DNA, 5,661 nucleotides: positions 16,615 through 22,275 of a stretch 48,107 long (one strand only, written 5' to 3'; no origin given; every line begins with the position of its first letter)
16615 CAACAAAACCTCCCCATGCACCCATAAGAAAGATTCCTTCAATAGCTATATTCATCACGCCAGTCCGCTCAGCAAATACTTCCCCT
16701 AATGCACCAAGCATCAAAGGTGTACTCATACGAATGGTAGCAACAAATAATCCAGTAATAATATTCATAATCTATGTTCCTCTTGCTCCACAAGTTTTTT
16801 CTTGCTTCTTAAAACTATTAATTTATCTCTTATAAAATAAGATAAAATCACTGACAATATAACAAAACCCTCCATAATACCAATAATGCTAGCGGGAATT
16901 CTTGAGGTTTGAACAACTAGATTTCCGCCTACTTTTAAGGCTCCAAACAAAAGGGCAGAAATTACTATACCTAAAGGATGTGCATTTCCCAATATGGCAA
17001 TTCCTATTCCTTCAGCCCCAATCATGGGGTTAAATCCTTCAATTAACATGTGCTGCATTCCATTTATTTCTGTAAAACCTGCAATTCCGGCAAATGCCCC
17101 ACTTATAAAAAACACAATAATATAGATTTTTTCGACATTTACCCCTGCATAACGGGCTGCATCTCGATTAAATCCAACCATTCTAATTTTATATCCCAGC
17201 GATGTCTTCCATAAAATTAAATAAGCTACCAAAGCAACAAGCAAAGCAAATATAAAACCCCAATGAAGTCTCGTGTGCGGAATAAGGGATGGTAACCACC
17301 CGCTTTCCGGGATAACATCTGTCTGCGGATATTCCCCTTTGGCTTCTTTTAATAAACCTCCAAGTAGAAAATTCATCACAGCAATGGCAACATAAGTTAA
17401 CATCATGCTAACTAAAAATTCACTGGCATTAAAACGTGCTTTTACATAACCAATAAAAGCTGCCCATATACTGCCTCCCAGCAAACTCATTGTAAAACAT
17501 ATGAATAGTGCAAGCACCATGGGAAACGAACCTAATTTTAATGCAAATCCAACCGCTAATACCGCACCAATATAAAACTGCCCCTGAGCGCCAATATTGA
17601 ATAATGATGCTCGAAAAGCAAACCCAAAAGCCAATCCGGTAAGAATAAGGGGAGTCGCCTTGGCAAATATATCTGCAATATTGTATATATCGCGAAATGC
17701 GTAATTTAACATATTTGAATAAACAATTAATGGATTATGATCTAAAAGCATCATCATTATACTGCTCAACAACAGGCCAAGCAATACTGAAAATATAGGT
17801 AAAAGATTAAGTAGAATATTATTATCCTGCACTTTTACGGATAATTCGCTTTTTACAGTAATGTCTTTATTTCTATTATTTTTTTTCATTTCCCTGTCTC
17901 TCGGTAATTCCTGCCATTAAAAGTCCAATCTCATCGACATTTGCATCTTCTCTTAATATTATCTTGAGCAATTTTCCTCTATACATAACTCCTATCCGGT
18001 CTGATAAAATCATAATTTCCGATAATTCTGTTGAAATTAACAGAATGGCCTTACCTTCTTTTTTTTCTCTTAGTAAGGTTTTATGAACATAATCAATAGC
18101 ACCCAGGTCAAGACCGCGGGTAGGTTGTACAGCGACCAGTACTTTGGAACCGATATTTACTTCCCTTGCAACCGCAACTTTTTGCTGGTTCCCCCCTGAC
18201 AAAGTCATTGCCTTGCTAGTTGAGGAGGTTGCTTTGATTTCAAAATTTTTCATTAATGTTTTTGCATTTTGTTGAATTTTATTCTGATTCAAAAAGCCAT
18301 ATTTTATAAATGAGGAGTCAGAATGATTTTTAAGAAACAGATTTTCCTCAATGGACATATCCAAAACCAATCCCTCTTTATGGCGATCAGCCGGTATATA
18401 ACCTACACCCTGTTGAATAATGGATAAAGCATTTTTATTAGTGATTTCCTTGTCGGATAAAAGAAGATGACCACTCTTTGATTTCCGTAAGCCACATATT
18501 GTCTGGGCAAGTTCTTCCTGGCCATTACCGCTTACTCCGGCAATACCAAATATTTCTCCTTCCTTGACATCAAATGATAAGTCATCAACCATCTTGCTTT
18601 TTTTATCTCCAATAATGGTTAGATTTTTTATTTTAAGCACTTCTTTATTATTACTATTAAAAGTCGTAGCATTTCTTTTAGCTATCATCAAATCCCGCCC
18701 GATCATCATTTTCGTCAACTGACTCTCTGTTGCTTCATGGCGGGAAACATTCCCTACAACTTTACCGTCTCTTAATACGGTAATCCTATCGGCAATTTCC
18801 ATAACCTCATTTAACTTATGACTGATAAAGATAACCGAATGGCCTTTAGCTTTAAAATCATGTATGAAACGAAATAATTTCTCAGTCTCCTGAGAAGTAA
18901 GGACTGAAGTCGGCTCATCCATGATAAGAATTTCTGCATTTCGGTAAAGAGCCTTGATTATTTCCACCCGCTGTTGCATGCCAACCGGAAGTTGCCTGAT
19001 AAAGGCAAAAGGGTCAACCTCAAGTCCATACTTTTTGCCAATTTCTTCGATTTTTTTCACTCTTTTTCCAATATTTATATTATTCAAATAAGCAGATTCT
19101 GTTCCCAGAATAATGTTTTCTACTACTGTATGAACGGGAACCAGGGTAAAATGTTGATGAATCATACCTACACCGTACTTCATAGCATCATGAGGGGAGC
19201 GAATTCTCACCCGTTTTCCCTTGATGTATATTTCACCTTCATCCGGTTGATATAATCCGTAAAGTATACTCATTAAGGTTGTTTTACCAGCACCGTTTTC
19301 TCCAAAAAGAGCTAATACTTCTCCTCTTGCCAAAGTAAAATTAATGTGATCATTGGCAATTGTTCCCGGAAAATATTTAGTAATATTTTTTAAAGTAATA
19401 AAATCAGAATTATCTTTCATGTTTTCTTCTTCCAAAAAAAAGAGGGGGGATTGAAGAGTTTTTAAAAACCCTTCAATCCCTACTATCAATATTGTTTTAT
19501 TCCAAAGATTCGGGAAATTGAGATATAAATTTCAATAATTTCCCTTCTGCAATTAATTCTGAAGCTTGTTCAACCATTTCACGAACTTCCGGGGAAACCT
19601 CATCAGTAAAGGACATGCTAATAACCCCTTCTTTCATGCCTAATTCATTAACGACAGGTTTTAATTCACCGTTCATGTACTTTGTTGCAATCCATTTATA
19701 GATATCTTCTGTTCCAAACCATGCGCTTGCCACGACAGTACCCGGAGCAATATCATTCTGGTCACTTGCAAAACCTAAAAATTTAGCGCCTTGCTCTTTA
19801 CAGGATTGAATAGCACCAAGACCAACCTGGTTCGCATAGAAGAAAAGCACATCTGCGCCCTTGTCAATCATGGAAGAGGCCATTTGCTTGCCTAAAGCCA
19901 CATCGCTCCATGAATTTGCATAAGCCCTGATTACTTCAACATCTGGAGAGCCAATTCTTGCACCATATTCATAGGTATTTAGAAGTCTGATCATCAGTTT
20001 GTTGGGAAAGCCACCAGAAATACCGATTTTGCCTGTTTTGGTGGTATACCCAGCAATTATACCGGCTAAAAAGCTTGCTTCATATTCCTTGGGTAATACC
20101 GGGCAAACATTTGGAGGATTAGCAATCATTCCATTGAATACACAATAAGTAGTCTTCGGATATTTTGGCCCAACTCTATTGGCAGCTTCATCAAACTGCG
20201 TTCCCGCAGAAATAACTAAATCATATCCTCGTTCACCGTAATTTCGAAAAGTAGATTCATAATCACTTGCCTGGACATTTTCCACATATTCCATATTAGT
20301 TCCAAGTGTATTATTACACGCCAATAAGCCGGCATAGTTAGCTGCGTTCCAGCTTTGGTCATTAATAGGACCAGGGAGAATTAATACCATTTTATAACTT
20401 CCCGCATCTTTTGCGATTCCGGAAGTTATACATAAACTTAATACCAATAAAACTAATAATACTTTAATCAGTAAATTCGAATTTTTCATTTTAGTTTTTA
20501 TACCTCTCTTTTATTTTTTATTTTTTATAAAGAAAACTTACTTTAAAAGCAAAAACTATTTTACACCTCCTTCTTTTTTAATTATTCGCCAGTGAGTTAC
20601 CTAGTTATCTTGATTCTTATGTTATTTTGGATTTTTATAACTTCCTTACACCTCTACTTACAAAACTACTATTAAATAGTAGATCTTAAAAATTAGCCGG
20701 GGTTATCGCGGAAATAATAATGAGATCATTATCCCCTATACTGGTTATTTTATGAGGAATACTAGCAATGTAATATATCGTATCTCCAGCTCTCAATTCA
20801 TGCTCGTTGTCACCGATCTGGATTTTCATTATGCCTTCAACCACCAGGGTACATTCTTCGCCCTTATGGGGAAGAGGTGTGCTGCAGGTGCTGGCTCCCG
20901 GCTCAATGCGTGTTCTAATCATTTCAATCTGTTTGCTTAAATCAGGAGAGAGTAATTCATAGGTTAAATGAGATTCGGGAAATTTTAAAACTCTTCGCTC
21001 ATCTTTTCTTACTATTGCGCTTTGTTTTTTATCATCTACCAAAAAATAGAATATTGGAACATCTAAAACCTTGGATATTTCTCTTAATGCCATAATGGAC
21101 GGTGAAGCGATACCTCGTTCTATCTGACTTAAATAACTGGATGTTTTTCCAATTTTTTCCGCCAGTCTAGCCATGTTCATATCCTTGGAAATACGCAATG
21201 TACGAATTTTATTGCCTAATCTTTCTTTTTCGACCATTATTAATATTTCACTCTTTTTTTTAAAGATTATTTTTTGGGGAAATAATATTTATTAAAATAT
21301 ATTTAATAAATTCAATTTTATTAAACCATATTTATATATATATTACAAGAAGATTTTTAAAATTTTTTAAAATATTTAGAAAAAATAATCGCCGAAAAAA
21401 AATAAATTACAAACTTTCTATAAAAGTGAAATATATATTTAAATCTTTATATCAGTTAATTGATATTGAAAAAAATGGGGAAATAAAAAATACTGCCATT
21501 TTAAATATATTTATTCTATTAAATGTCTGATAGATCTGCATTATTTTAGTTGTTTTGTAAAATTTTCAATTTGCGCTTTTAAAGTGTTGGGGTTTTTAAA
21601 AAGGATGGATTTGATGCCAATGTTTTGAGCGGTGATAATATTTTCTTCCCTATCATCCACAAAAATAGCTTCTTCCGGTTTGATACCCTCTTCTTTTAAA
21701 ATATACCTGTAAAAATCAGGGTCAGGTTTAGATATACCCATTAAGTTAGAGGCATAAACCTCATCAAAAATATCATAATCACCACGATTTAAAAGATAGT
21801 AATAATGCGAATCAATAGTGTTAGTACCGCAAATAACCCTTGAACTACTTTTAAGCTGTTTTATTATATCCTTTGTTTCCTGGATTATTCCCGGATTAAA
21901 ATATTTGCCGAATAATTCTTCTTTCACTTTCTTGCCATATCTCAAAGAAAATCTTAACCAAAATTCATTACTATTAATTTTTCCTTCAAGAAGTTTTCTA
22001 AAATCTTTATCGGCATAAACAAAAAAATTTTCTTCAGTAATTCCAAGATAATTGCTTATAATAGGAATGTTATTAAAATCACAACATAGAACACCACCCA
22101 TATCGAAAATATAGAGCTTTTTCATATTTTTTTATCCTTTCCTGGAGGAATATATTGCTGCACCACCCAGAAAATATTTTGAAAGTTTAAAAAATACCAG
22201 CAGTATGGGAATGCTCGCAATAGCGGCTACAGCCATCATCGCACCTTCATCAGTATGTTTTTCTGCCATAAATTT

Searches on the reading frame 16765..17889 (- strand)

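Call 25: search_protein_families(library=pfam, proteins=[window:16765-17889:-])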
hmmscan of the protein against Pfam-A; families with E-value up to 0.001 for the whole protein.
window:16765-17889:- (374 aa): 1 family
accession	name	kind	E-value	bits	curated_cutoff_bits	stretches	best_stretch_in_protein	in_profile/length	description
PF02653.21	BPD_transp_2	-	5.2e-44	150.8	26.8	1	70-344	1-265/269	Branched-chain amino acid transport system / permease component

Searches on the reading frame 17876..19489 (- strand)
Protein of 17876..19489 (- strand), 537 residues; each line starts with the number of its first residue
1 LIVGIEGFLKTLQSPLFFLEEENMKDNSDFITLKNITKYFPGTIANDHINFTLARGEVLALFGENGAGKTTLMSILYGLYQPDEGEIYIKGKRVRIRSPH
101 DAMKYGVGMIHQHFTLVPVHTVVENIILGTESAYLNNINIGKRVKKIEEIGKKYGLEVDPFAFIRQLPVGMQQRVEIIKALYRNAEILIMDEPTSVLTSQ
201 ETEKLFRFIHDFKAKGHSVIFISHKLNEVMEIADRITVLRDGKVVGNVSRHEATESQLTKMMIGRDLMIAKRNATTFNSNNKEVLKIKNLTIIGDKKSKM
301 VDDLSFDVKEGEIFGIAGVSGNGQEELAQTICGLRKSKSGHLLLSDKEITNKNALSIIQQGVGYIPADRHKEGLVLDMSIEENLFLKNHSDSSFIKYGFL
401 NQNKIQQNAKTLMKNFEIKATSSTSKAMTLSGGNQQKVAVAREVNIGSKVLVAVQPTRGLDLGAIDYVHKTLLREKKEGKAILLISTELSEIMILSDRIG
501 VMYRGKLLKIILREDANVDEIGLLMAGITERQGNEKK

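Call 25: search_protein_families(library=pfam, proteins=[window:17876-19489:-])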
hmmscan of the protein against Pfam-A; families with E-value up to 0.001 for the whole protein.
window:17876-19489:- (537 aa): 3 families
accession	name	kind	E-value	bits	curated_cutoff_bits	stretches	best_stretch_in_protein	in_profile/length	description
PF00005.33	ABC_tran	-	1.7e-52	178.1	25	2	48-195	3-137/137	ABC transporter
PF13304.12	AAA_21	-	1e-06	29.5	27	0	59-92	2-26/304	AAA domain, putative AbiEii toxin, Type IV TA system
PF13476.12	AAA_23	-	0.00091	20.4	27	0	31-105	2-74/201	AAA domain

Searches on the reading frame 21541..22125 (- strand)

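Call 25: search_protein_families(library=pfam, proteins=[window:21541-22125:-])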
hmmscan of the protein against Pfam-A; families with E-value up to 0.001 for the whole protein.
window:21541-22125:- (194 aa): 3 families
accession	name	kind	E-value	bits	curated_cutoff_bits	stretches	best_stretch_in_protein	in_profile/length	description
PF00702.32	Hydrolase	-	1.6e-13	52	26.4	1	3-170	2-191/191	haloacid dehalogenase-like hydrolase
PF13419.12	HAD_2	-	2e-13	51.3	23.8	1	59-175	61-177/178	Haloacid dehalogenase-like hydrolase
PF13242.12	Hydrolase_like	-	1.5e-06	28.5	22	1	132-188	3-60/75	HAD-hyrolase-like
